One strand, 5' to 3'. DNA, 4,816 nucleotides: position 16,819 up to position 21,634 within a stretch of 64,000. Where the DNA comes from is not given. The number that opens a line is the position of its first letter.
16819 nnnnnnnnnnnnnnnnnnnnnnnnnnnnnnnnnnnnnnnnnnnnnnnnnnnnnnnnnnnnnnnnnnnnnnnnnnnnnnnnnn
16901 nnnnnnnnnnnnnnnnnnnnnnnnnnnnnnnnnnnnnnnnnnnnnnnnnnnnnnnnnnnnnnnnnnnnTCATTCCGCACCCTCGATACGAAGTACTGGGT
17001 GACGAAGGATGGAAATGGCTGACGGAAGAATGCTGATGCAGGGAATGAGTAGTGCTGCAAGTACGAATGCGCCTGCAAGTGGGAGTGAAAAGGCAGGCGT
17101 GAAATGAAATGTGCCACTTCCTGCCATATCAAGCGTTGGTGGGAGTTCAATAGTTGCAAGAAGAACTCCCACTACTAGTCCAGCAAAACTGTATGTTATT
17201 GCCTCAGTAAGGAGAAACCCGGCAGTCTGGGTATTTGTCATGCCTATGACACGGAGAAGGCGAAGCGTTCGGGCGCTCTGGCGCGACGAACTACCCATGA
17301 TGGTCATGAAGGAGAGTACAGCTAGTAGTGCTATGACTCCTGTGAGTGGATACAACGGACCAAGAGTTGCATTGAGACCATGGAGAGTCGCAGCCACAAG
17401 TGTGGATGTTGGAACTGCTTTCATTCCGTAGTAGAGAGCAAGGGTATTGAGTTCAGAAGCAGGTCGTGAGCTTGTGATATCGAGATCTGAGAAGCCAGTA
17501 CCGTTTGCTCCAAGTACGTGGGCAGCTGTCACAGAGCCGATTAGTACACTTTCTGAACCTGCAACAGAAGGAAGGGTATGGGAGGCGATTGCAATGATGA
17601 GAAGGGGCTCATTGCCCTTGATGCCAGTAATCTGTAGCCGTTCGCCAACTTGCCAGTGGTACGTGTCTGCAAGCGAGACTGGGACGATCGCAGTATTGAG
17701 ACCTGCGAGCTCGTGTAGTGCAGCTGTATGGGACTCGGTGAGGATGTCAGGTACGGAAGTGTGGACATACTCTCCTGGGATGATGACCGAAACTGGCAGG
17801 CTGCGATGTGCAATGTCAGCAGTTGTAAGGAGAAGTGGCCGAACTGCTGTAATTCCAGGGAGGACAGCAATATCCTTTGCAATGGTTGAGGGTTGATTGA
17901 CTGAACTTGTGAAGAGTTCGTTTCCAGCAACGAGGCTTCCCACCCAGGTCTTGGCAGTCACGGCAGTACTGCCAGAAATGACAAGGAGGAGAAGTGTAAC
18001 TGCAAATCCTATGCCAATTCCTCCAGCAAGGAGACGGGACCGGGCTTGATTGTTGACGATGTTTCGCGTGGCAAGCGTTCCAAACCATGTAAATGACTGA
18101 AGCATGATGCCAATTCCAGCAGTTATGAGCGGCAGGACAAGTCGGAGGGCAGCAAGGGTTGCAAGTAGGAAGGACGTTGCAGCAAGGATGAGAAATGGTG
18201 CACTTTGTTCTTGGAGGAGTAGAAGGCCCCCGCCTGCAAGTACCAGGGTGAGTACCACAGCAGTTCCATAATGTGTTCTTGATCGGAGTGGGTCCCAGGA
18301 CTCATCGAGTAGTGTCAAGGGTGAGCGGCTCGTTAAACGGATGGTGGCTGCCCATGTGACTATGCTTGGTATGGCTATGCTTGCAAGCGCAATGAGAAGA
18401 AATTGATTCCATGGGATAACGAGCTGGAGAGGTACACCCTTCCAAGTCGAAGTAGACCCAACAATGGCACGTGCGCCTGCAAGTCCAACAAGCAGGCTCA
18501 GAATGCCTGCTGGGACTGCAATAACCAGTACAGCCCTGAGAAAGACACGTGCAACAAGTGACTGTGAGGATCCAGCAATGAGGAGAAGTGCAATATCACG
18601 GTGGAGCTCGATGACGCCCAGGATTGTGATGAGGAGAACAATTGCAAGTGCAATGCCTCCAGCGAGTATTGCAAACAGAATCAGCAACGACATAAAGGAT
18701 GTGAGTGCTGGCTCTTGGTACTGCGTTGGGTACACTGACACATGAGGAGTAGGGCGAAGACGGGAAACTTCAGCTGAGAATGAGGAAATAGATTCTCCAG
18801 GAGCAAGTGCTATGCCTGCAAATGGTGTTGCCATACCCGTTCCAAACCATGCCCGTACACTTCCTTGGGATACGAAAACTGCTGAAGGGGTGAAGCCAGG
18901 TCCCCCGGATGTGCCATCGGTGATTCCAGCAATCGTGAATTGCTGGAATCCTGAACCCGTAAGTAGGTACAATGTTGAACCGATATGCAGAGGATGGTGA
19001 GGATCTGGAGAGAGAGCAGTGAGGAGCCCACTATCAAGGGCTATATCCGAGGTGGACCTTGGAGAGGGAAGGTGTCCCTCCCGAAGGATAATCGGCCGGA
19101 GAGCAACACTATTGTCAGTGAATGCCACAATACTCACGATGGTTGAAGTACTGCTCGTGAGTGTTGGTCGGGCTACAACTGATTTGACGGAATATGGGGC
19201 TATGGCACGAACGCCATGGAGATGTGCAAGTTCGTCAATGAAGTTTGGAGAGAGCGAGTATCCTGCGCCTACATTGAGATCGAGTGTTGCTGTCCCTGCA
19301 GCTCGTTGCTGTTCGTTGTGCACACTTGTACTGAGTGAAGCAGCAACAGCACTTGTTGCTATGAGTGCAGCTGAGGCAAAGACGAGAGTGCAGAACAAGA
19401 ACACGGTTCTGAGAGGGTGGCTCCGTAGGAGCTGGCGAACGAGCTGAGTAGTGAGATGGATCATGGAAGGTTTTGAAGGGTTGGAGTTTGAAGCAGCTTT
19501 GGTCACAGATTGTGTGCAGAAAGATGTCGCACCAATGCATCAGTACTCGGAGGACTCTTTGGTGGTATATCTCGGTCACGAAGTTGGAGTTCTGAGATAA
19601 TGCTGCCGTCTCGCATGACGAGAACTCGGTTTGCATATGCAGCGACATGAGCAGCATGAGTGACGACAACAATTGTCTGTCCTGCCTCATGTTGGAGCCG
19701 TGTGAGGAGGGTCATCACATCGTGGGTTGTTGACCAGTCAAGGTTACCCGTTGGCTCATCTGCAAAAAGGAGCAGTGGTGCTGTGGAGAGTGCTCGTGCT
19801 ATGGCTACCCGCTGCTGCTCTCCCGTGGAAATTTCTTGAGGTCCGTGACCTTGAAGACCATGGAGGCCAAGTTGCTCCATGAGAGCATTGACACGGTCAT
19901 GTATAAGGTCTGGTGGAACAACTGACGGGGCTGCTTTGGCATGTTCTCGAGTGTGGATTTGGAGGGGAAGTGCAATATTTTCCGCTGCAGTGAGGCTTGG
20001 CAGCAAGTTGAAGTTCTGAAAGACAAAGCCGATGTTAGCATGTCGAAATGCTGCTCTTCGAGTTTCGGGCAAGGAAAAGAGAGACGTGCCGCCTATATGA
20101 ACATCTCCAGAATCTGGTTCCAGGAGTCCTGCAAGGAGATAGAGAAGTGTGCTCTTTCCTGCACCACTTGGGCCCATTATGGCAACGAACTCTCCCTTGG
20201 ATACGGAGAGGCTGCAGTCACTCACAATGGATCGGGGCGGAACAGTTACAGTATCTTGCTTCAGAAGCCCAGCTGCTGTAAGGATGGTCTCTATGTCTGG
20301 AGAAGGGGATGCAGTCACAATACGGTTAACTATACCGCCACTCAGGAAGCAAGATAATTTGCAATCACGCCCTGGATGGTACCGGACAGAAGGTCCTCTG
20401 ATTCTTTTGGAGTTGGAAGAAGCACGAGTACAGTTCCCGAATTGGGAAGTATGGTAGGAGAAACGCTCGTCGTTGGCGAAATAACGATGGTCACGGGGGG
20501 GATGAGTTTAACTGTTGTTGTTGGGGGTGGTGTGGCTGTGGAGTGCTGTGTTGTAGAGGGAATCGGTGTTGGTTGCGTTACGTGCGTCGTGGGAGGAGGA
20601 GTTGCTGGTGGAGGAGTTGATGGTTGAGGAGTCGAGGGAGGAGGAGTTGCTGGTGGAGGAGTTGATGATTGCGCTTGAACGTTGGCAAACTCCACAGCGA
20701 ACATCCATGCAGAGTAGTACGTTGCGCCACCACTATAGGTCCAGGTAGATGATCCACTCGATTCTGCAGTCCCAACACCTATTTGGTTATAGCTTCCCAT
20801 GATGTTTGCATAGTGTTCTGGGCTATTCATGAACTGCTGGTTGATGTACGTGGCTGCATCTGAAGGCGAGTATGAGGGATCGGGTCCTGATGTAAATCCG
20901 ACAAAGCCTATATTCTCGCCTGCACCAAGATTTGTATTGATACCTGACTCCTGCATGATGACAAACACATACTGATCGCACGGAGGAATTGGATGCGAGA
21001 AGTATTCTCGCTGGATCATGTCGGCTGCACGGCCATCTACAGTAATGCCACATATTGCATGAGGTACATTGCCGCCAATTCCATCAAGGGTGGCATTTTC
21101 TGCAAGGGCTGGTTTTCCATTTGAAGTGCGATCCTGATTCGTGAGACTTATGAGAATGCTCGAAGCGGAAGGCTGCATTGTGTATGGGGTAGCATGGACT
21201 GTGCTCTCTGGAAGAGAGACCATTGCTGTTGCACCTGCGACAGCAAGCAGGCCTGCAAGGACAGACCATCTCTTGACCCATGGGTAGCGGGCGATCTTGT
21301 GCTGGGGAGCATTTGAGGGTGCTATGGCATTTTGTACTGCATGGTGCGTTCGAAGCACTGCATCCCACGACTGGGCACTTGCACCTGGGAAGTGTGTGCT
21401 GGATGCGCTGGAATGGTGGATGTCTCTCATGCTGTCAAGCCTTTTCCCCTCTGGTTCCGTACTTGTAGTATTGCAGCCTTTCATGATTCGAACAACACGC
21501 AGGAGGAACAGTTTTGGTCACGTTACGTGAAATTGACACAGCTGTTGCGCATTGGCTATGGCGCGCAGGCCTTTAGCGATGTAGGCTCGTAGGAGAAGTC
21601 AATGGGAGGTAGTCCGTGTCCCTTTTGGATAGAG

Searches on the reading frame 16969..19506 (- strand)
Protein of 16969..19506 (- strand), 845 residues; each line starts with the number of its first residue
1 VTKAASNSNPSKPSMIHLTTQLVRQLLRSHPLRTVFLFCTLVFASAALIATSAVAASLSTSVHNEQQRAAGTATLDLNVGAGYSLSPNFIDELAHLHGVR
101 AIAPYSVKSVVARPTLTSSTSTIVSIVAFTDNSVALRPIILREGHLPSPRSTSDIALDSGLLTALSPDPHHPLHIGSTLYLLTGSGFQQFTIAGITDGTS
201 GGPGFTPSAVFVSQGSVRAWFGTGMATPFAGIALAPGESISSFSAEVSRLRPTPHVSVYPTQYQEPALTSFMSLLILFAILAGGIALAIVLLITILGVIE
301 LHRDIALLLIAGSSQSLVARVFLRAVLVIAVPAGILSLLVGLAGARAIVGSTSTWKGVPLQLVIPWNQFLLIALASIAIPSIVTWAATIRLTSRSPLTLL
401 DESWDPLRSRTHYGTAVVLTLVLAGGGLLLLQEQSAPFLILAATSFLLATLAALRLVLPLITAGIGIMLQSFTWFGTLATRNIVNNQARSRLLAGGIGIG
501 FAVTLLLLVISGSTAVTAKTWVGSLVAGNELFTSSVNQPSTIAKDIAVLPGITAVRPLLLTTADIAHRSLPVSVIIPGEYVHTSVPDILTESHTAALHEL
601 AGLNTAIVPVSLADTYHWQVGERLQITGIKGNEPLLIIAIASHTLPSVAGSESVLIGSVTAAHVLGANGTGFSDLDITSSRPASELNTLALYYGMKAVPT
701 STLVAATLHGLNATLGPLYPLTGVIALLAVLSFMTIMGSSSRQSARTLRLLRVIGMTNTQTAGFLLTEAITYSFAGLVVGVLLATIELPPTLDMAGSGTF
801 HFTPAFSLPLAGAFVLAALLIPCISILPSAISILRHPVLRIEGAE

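Call 37: search_protein_families(library=pfam, proteins=[window:16969-19506:-], max_evalue=0.0001)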
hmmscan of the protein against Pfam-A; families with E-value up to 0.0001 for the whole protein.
window:16969-19506:- (845 aa): 1 family
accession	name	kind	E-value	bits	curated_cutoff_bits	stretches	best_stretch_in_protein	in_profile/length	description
PF02687.27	FtsX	-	1.3e-18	67.6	25.5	2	723-836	5-118/120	FtsX-like permease C-terminal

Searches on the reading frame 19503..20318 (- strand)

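Call 37: search_protein_families(library=pfam, proteins=[window:19503-20318:-], max_evalue=0.0001)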
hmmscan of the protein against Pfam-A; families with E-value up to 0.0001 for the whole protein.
window:19503-20318:- (271 aa): 2 families
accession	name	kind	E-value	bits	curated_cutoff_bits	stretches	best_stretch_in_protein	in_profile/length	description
PF00005.33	ABC_tran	-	2.4e-34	119.3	25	1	33-190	2-136/137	ABC transporter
PF13304.12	AAA_21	-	4.1e-05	24.2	27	0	44-72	1-26/304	AAA domain, putative AbiEii toxin, Type IV TA system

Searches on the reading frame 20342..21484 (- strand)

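Call 37: search_protein_families(library=pfam, proteins=[window:20342-21484:-], max_evalue=0.0001)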
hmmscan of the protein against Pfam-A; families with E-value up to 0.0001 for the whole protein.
window:20342-21484:- (380 aa): 1 family
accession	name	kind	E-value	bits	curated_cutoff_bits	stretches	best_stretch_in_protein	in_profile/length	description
PF00188.32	CAP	-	4.7e-05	24.7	21.1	0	194-248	58-113/117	Cysteine-rich secretory protein family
